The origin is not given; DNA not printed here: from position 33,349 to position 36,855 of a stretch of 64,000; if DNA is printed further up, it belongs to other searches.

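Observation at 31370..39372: Three-gene cohesin / dockerin / SLH operon: cellulosome-style docking with no carbohydrate-active enzymes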

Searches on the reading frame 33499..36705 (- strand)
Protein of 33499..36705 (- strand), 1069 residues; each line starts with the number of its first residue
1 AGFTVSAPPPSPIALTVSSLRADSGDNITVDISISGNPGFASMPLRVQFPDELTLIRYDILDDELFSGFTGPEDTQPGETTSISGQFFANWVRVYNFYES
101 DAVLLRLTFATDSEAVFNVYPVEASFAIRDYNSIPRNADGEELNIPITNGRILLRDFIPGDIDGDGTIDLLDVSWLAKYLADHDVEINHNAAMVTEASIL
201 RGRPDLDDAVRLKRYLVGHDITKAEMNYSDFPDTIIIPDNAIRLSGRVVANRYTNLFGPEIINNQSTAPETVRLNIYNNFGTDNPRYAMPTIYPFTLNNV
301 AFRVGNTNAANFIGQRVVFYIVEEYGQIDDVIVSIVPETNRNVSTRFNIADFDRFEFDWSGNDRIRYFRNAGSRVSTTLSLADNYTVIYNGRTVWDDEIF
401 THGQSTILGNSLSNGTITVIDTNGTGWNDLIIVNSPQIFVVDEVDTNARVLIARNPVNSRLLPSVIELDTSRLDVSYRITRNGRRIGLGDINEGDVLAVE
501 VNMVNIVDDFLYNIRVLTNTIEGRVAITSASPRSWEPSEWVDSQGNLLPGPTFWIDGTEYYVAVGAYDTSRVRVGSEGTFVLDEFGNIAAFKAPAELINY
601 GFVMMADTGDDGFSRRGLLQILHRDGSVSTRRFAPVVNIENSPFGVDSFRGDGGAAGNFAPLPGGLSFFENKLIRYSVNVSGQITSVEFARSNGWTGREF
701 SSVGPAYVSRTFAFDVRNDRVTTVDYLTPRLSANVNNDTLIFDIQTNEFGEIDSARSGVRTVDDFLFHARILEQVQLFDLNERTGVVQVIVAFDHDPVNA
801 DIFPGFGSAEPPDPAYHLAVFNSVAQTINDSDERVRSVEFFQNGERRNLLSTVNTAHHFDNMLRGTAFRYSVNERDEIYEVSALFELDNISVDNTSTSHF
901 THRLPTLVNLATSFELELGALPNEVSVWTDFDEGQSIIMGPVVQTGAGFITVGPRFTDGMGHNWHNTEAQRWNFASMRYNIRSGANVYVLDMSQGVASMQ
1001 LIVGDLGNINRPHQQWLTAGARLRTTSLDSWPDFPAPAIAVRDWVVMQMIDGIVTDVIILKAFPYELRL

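Call 60: search_protein_representatives(protein=window:33499-36705:-)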
Query: 1069 residues. Proteins with E-value up to 0.001 (for the whole library): 1690; up to 1e-10: 292; up to 1e-30: 26. The best 150 are listed.
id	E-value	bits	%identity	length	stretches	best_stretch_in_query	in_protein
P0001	0.0e+00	2418.0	100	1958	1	1-1069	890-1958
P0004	2.2e-297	1005.8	63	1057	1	239-1069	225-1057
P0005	3.1e-115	402.8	41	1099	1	241-1065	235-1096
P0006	4.3e-90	319.5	38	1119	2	298-798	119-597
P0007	8.5e-85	302.0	38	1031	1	240-1067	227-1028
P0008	3.3e-83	296.7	32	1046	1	240-1065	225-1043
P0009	5.4e-73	262.9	35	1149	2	228-792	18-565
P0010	1.4e-69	251.6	33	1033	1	242-1065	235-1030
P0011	2.3e-57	211.1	35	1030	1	241-1062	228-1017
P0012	1.1e-56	208.9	51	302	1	8-222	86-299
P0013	4.7e-43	163.8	33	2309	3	14-219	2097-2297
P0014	7.5e-42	159.8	48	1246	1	15-222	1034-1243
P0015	1.6e-40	155.4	36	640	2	25-180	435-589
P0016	2.4e-40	154.8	45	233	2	9-187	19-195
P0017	4.2e-37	144.1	34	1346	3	5-217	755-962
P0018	1.4e-36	142.4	40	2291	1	6-223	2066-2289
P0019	8.4e-35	136.5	31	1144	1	240-881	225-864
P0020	1.2e-34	135.9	44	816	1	12-222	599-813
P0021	2.5e-33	131.6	40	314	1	15-223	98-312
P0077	1.9e-18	82.3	36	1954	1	7-220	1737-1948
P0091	4.5e-17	77.8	26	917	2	5-234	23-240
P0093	1.1e-16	76.4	28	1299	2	228-686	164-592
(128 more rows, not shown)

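Call 62: search_protein_families(library=pfam, proteins=[P0004, P0005, P0007, P0008, P0010, P0011, P0006, P0009, P0019], max_evalue=0.001)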
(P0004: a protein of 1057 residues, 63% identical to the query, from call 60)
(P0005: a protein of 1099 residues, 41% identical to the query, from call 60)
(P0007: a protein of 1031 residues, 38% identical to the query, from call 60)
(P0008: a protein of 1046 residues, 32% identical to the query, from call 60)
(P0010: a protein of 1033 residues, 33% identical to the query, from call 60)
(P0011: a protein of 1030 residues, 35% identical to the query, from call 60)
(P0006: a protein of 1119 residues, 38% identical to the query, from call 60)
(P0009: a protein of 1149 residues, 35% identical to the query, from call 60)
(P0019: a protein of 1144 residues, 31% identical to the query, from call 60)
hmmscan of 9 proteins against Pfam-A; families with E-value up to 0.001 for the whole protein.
P0004 (1057 aa): 1 family
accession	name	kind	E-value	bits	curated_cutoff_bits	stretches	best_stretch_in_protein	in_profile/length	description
PF00395.25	SLH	-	2.3e-28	98.3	20.8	2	89-131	1-43/44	S-layer homology domain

P0005 (1099 aa): 1 family
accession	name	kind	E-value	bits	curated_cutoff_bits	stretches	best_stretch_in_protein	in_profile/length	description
PF00395.25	SLH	-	2.7e-15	56.5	20.8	1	97-139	2-44/44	S-layer homology domain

P0007 (1031 aa): 1 family
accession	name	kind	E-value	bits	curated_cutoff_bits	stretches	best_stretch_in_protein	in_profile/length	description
PF00395.25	SLH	-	4.8e-24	84.5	20.8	2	91-132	2-43/44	S-layer homology domain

P0008 (1046 aa): 1 family
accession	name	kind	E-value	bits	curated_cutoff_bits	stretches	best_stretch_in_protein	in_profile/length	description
PF00395.25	SLH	-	7.3e-26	90.3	20.8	2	26-68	1-43/44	S-layer homology domain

P0010 (1033 aa): 1 family
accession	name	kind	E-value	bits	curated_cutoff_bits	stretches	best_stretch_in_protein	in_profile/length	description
PF00395.25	SLH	-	4e-18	65.5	20.8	2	94-135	2-43/44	S-layer homology domain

P0011 (1030 aa): 1 family
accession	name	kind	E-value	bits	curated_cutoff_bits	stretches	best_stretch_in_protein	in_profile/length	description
PF00395.25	SLH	-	3.7e-26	91.3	20.8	2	28-70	2-44/44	S-layer homology domain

P0006 (1119 aa): 0 families

P0009 (1149 aa): 0 families

P0019 (1144 aa): 1 family
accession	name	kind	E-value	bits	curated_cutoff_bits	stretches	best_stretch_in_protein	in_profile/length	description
PF00395.25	SLH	-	2.7e-29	101.3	20.8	2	88-130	1-43/44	S-layer homology domain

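Call 63: search_protein_families(library=pfam, proteins=[P0012, P0013, P0014, P0015, P0016, P0017, P0018, P0020, P0021], max_evalue=0.001)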
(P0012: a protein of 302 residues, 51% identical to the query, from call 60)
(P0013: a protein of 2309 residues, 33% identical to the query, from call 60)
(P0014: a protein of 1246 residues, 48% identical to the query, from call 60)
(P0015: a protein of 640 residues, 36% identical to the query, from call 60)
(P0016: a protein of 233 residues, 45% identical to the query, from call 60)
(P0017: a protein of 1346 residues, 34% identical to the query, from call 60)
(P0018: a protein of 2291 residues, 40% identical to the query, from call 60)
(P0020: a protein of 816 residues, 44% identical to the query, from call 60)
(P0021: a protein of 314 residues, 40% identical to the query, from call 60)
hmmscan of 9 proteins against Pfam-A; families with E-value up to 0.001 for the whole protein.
P0012 (302 aa): 0 families

P0013 (2309 aa): 5 families
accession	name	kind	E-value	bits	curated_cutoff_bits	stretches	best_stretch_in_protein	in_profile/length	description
PF00963.24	Cohesin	-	4.3e-19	69.5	24.1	2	1873-1983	6-121/139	Cohesin domain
PF07523.18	Big_3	-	1.2e-17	64.3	21.2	1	1483-1547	2-68/68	Bacterial Ig-like domain (group 3)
PF00404.24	Dockerin_1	-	5.7e-16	58.9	22.9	2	1776-1837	1-54/57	Dockerin type I domain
PF01823.24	MACPF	-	2.8e-11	44.4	21.5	1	213-370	27-181/214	MAC/Perforin domain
PF02368.24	Big_2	-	3.3e-10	40.2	22.8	1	1554-1620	4-70/79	Bacterial Ig-like domain (group 2)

P0014 (1246 aa): 4 families
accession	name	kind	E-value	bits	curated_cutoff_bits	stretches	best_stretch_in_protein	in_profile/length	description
PF12799.13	LRR_4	-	3.4e-19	68.9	27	1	584-619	3-40/44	Leucine Rich repeats (2 copies)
PF23952.1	LRR_EndoS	-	1e-08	35.8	27.9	1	810-922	4-106/116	Endo-beta-N-acetylglucosaminidase EndoS LRR domain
PF05887.16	Trypan_PARP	-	6.5e-08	33.1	100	1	8-94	8-99/134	Procyclic acidic repetitive protein (PARP)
PF13855.12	LRR_8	-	0.00014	22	27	1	562-615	2-61/61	Leucine rich repeat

P0015 (640 aa): 5 families
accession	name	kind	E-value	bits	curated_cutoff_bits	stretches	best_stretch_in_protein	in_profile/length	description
PF18560.7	Lectin_like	-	1.1e-18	68.3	27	1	110-271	1-156/156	Lectin like domain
PF00963.24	Cohesin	-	6e-10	39.9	24.1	1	280-387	6-115/139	Cohesin domain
PF00112.29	Peptidase_C1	-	1.9e-06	28.6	20.7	1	21-85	156-203/220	Papain family cysteine protease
PF00404.24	Dockerin_1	-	0.0001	22.9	22.9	1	568-595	1-30/57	Dockerin type I domain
PF01835.25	MG2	-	0.00014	22.6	32.8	0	361-396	55-90/96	MG2 domain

P0016 (233 aa): 4 families
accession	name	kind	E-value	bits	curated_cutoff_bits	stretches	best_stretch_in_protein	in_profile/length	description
PF00404.24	Dockerin_1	-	1.9e-16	60.5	22.9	1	167-221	1-56/57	Dockerin type I domain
PF00963.24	Cohesin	-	0.00014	22.5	24.1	1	23-133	2-115/139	Cohesin domain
PF00036.39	EF-hand_1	-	0.00047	19.9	25.4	0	202-216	10-24/29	EF hand domain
PF01839.29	FG-GAP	-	0.00077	19.7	22.1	0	198-208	5-15/37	FG-GAP repeat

P0017 (1346 aa): 4 families
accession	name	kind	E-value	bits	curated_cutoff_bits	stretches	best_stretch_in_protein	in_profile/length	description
PF00404.24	Dockerin_1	-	5.3e-19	68.6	22.9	2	1278-1332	1-55/57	Dockerin type I domain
PF02368.24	Big_2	-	5.3e-13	49.2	22.8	1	679-755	3-79/79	Bacterial Ig-like domain (group 2)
PF07523.18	Big_3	-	4.9e-11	43.2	21.2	0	608-636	2-30/68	Bacterial Ig-like domain (group 3)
PF22359.2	Big-like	-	0.00018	22.1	27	1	716-757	7-46/48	Bacterial Ig-like domain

P0018 (2291 aa): 5 families
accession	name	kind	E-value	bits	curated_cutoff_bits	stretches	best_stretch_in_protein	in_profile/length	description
PF13290.12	CHB_HEX_C_1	-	1e-13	51.5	22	1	1884-1947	3-66/67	Chitobiase/beta-hexosaminidase C-terminal domain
PF13287.12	Fn3_assoc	-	3.7e-11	43.4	23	1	1897-1950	5-58/59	Fn3 associated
PF01823.24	MACPF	-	5.8e-08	33.6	21.5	1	556-698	45-183/214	MAC/Perforin domain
PF13306.12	LRR_5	-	2.9e-05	24.4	27.7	1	335-390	58-112/127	BspA type Leucine rich repeat region (6 copies)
PF00963.24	Cohesin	-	0.00019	22.1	24.1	1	2075-2191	3-115/139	Cohesin domain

P0020 (816 aa): 2 families
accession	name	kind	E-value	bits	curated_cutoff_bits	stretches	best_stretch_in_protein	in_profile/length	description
PF14478.12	DUF4430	-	1.1e-06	29.4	23.8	1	493-531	33-71/72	Domain of unknown function (DUF4430)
PF13243.12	SQHop_cyclase_C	-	6.6e-05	22.5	26.1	1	263-332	137-205/319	Squalene-hopene cyclase C-terminal domain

P0021 (314 aa): 2 families
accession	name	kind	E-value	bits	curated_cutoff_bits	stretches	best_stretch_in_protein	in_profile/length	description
PF00963.24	Cohesin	-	0.00011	22.9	24.1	1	98-224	3-123/139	Cohesin domain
PF07523.18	Big_3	-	0.00011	22.8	21.2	1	16-87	3-68/68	Bacterial Ig-like domain (group 3)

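Call 91: search_protein_families(library=pfam, alignment_id=A5, max_evalue=0.0001)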
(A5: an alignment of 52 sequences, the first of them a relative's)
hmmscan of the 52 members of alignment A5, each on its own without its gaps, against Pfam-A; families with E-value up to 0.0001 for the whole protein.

A. member 1, P0012 (302 aa): 0 families

B. families by the number of members that match (of 52 scanned): 42 families (the first 25 are shown)
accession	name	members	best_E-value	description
PF00404.24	Dockerin_1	27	3.3e-20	Dockerin type I domain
PF00963.24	Cohesin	18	2.4e-61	Cohesin domain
PF05345.18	He_PIG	13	7.1e-22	Putative Ig domain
PF02368.24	Big_2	9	7.1e-71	Bacterial Ig-like domain (group 2)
PF07523.18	Big_3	7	1.2e-17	Bacterial Ig-like domain (group 3)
PF13306.12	LRR_5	5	1.2e-60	BspA type Leucine rich repeat region (6 copies)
PF23952.1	LRR_EndoS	4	1e-08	Endo-beta-N-acetylglucosaminidase EndoS LRR domain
PF03382.20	DUF285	3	1.3e-90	Mycoplasma protein of unknown function, DUF285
PF12799.13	LRR_4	3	3.4e-19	Leucine Rich repeats (2 copies)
PF18998.6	Flg_new_2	2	1.3e-70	Divergent InlB B-repeat domain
PF09479.16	Flg_new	2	1.1e-38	Listeria-Bacteroides repeat domain (List_Bact_rpt)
PF13290.12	CHB_HEX_C_1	2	1e-13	Chitobiase/beta-hexosaminidase C-terminal domain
PF01823.24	MACPF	2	2.8e-11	MAC/Perforin domain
PF13287.12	Fn3_assoc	2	3.7e-11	Fn3 associated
PF01835.25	MG2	2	2.4e-07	MG2 domain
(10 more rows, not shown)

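Call 92: search_protein_families(library=pfam, alignment_id=A6, max_evalue=0.0001)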
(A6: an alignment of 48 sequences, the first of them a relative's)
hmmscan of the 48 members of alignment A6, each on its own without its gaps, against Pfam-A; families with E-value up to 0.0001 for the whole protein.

A. member 1, P0004 (1057 aa): 1 family
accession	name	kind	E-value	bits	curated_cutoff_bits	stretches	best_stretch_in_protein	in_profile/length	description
PF00395.25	SLH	-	2.3e-28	98.3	20.8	2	89-131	1-43/44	S-layer homology domain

B. families by the number of members that match (of 48 scanned): 7 families
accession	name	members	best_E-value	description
PF00395.25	SLH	31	2e-30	S-layer homology domain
PF13306.12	LRR_5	3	7.4e-27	BspA type Leucine rich repeat region (6 copies)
PF18998.6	Flg_new_2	3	2.5e-12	Divergent InlB B-repeat domain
PF00404.24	Dockerin_1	2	2.5e-13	Dockerin type I domain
PF07833.16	Cu_amine_oxidN1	1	1.9e-35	Copper amine oxidase N-terminal domain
PF00963.24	Cohesin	1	3.8e-09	Cohesin domain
PF02368.24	Big_2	1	2.8e-07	Bacterial Ig-like domain (group 2)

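Call 99: search_solved_structures(query=A6, max_evalue=0.1)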
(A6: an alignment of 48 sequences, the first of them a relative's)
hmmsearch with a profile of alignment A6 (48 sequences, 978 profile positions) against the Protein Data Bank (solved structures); distinct sequences matched with E-value up to 0.1: 9.
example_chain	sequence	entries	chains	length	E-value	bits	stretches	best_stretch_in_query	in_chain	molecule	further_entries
9g93_A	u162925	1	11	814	1.9e-16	62.7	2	6-124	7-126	S-layer protein sap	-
3pyw_A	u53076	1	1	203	1.9e-16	62.7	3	26-121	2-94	S-layer protein sap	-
6bt4_A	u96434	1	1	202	3e-13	52.1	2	26-119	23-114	S-layer protein sap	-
8bys_A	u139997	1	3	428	3.1e-12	48.7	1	3-88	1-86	S-layer homology domain-containing protein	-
8bz2_A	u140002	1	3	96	1.7e-10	42.9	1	26-88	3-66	S-layer homology domain-containing protein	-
6cwc_A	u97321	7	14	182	1.1e-09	40.2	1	34-189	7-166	Surface (S-) layer glycoprotein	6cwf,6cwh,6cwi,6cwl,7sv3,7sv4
6cwm_A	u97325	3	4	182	4.8e-09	38.2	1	34-189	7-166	Surface (S-) layer glycoprotein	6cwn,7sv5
8bym_A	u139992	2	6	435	5.8e-09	37.9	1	26-88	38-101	S-layer homology domain-containing protein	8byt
6cwr_A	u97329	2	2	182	4.1e-08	35.1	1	34-189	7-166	Surface (S-) layer glycoprotein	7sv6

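Call 100: search_protein_families(library=ncbifam, proteins=[P0004, P0005, P0008, P0091, P0016, P0012], max_evalue=0.01)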
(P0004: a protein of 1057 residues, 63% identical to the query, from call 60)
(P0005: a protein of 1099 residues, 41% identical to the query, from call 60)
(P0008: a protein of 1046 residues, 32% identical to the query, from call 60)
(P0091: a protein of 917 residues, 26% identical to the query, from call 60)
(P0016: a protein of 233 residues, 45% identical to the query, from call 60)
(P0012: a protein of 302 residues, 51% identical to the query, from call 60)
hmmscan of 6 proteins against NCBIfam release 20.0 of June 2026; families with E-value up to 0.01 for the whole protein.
P0004 (1057 aa): 1 family
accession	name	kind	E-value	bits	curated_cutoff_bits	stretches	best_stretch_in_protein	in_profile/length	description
NF033190.2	inl_like_NEAT_1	exception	3.6e-12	45.4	1275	1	33-139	647-752/754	NEAT domain-containing leucine-rich repeat protein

P0005 (1099 aa): 1 family
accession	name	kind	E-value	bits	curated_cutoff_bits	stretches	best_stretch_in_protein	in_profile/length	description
NF033190.2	inl_like_NEAT_1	exception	1.1e-08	33.8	1275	1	43-146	655-752/754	NEAT domain-containing leucine-rich repeat protein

P0008 (1046 aa): 1 family
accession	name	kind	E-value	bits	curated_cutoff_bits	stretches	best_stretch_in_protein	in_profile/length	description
NF033190.2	inl_like_NEAT_1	exception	4.3e-13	48.5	1275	1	23-137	639-751/754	NEAT domain-containing leucine-rich repeat protein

P0091 (917 aa): 0 families

P0016 (233 aa): 1 family
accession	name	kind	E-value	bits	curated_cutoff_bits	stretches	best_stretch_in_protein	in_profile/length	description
NF049990.1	CellobisidaseCelK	equivalog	1.7e-09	36.5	1700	1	163-223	825-884/889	cellulose 1,4-beta-cellobiosidase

P0012 (302 aa): 0 families
